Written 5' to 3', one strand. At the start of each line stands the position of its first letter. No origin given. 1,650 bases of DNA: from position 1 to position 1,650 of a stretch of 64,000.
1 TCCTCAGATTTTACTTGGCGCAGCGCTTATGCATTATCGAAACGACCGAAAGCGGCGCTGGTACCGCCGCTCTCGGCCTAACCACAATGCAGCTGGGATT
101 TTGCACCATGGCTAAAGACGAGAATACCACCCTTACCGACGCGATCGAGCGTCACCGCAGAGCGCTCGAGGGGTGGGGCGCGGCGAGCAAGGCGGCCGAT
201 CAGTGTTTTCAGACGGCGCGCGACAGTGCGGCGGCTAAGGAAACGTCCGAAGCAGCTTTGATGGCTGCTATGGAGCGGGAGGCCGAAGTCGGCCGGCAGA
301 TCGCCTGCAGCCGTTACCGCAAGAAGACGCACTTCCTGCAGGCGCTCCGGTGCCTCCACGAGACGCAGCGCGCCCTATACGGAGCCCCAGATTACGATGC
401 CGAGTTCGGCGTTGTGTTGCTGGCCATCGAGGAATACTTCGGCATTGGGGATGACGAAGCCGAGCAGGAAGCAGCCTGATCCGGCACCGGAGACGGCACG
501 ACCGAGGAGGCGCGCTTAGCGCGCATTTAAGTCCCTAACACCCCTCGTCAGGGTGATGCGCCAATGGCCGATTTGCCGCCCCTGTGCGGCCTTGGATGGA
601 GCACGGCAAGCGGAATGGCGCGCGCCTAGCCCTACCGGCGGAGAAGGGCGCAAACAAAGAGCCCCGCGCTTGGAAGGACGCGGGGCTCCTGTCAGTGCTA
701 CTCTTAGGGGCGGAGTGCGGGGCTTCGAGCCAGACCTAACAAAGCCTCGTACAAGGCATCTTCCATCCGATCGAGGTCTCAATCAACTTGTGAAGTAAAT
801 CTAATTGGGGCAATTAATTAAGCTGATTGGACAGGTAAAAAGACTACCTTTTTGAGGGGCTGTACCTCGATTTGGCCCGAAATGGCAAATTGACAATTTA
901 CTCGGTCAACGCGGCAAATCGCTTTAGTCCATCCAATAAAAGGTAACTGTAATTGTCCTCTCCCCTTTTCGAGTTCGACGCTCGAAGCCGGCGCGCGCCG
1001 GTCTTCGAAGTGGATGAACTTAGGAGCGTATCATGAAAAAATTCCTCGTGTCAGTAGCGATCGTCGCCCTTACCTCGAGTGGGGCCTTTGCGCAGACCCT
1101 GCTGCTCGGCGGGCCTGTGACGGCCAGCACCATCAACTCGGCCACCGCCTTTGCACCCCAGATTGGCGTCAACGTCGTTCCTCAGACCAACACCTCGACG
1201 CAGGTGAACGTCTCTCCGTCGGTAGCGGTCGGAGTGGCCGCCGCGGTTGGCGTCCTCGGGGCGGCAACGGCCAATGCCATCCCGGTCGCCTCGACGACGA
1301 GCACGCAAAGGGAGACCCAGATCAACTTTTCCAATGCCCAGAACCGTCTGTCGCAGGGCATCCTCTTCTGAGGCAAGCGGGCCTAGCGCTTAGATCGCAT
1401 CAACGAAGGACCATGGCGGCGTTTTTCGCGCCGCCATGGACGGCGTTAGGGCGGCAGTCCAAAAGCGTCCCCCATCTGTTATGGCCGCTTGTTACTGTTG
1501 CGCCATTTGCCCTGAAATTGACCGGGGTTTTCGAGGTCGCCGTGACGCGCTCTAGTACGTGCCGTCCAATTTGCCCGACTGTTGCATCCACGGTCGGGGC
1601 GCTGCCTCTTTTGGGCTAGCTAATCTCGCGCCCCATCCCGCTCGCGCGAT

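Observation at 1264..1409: Protein C-terminus plus a non-coding 3' motif duplicated 22 kb away (partner 23662-23806, minus strand)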

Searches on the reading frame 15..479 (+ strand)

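Call 89: search_protein_families(library=pfam, proteins=[window:15-479:+], max_evalue=0.01)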
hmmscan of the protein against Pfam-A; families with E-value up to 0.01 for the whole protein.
window:15-479:+ (154 aa): 1 family
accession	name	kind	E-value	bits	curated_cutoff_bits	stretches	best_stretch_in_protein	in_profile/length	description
PF18858.6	LPD39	-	0.0067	16.5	27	1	41-106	119-185/198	Large polyvalent protein associated domain 39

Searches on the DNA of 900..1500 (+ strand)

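Call 57: search_rna_families(sources=[L004], threshold=gathering)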
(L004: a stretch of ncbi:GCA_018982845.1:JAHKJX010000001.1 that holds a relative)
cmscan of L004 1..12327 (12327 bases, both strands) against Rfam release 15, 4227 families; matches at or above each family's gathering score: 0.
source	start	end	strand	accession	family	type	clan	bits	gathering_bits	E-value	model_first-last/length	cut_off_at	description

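Call 58: search_rna_families(source=window, start=900, end=1500, threshold=evalue, max_evalue=10)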
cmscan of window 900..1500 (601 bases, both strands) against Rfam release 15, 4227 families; matches with E-value up to 10: 4.
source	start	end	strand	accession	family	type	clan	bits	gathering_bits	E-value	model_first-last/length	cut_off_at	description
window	1411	1439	+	RF04201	MIR7510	Gene; miRNA;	-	17.3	93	1.7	22-56/79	no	MIR7510 microRNA precursor family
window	1402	1447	-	RF04201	MIR7510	Gene; miRNA;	-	14.5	93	9.2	14-65/79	no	MIR7510 microRNA precursor family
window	982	1014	+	RF01333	CRISPR-DR20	Gene; CRISPR;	-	14.3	42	7.2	1-36/36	no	CRISPR RNA direct repeat element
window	940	1007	-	RF02916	atpB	Cis-reg;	-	11.6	37.4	4.9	1-128/128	no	atpB RNA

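Call 59: build_rna_model(alignment_id=A5, structure=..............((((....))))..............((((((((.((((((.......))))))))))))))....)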
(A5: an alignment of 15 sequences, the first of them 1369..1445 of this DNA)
Model R1 built from alignment A5 (15 sequences, 80 columns); structure: as given.
model positions 73; base pairs 18; branch points 1; effective number of sequences 2.89; information 0.773 bits per position. Calibrated on 0.2 Mb of random sequence (short: E-values are rough).
structure used (alignment columns):
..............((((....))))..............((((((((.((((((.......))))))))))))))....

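Call 60: search_with_rna_model(model_id=R1, sources=[window, L001, L003, L004, L007, L008, L009, L011, L012, L014, L015], max_evalue=10)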
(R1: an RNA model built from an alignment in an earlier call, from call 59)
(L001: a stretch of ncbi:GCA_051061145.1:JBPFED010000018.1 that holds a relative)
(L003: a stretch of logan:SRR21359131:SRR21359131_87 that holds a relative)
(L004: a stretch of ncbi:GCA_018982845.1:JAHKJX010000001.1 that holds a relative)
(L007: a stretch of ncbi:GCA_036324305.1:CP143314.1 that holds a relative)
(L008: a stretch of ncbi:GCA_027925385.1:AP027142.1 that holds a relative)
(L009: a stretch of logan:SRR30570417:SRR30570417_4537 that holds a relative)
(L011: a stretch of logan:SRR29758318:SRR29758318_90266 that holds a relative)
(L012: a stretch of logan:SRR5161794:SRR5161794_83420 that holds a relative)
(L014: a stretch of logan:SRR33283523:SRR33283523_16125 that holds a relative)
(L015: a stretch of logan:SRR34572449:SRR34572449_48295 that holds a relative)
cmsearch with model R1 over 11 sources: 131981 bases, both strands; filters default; matches with E-value up to 10: 106.
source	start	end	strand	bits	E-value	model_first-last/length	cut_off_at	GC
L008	5498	5569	+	88.5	3.2e-19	1-73/73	no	0.69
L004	5593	5665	+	86.9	7.4e-19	1-73/73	no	0.64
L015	907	978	+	86.6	8.9e-19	1-73/73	no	0.68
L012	717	788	+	86.5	9.2e-19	1-73/73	no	0.68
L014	1265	1336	+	86.4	9.7e-19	1-73/73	no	0.68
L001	7522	7596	+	84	3.8e-18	1-73/73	no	0.72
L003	731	802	+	83.4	5.2e-18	1-73/73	no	0.71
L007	5499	5570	+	83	6.6e-18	1-73/73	no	0.67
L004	6326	6397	+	81.5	1.5e-17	1-73/73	no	0.69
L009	644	716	+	81.3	1.6e-17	1-73/73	no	0.71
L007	6330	6401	+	78.7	7.2e-17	1-73/73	no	0.71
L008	6330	6401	+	78.7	7.2e-17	1-73/73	no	0.71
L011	825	896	+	78.3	8.6e-17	1-73/73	no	0.67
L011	1487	1558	+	75.2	4.9e-16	1-73/73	no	0.68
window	1369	1446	+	56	2.1e-11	1-73/73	no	0.63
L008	5532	5565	-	34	4e-06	36-69/73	no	0.79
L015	941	974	-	34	4e-06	36-69/73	no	0.79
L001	7559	7592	-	32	1.2e-05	36-69/73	no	0.79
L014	1296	1360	-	29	6.6e-05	1-73/73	no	0.66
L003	766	798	-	28.1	0.00011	36-69/73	no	0.76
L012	752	784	-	27.9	0.00012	36-69/73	no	0.76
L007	6365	6396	-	27.3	0.00017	37-68/73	no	0.72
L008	6365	6396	-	27.3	0.00017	37-68/73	no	0.72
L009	680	711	-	27.3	0.00017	37-68/73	no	0.72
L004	6361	6392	-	25.4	0.00047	37-68/73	no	0.78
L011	1522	1553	-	25.4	0.00047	37-68/73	no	0.78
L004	5628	5661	-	22.7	0.0021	36-69/73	no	0.74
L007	5533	5566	-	21.1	0.0052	36-69/73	no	0.74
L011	860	892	-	20.9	0.0058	36-69/73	no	0.76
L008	4193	4250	-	14.8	0.17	1-73/73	no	0.74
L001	12654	12700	-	14.4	0.22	1-73/73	no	0.62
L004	4275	4332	-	13.2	0.4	1-73/73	no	0.76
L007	4192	4251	-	12.8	0.5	1-73/73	no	0.73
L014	1693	1755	-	12.5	0.61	1-73/73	no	0.75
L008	1349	1416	-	12.1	0.76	1-73/73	no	0.78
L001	6188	6204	-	11.6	1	42-63/73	no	0.88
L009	3888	3932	-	11.4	1.1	1-73/73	no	0.64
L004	10713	10782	+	11.1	1.3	1-73/73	no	0.64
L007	8413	8479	-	10.8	1.6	1-73/73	no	0.66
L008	1318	1392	+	10.8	1.6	1-73/73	no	0.75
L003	4007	4042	-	10.7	1.6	1-73/73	no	0.61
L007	1321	1380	+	10.7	1.7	1-73/73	no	0.73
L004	7711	7770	+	10.3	2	1-73/73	no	0.67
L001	5661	5756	-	10.3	2.1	1-73/73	no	0.68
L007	4199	4218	+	10.2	2.2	42-63/73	no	0.85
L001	10001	10034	-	10.1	2.3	40-65/73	no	0.82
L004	9599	9632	-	10.1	2.3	1-73/73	no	0.62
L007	1596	1614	-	9.6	3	44-61/73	no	0.84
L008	1593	1611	-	9.6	3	44-61/73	no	0.84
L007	6122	6140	+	9.6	3.1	44-61/73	no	0.74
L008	6122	6140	+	9.6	3.1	44-61/73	no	0.74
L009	436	454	+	9.6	3.1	44-61/73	no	0.74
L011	1277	1295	+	9.6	3.1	44-61/73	no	0.74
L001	1654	1675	-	9.5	3.2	42-63/73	no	0.77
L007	10046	10068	-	9.5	3.3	41-64/73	no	0.74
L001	6153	6214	+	9.3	3.6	1-73/73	no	0.77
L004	10880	10937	+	9.2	3.8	1-73/73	no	0.71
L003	2979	3052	-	9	4.2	1-73/73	no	0.62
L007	6122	6140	-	9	4.2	44-61/73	no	0.74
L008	6122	6140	-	9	4.2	44-61/73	no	0.74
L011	1277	1295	-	9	4.2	44-61/73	no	0.74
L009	436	454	-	9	4.2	44-61/73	no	0.74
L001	10001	10034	+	8.7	4.9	40-65/73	no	0.82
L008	10046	10068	-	8.6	5.1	41-64/73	no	0.7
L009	1400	1481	+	8.6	5.2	1-73/73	no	0.73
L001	236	251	+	8.6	5.3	45-60/73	no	0.81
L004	4312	4329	+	8.5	5.5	44-61/73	no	0.89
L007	4231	4248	+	8.5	5.5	44-61/73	no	0.89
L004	4281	4298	+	8.5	5.5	43-62/73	no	0.94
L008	4199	4216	+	8.5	5.5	43-62/73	no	0.94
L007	3644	3675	-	8.5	5.6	42-63/73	no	0.78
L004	3725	3756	-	8.5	5.6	42-63/73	no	0.78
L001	237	256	-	8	7.4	43-62/73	no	0.85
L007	11936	11953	-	7.8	8.1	44-61/73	no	0.78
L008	1560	1613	+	7.8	8.3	1-73/73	no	0.69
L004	2078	2166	+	7.7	8.6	26-69/73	no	0.76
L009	1608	1637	-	7.7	8.6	36-69/73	no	0.8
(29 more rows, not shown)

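Call 67: build_rna_model(alignment_id=A6, structure=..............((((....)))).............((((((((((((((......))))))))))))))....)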
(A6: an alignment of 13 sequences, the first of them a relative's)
Model R2 built from alignment A6 (13 sequences, 77 columns); structure: as given.
model positions 73; base pairs 18; branch points 1; effective number of sequences 2.06; information 0.772 bits per position. Calibrated on 0.2 Mb of random sequence (short: E-values are rough).
structure used (alignment columns):
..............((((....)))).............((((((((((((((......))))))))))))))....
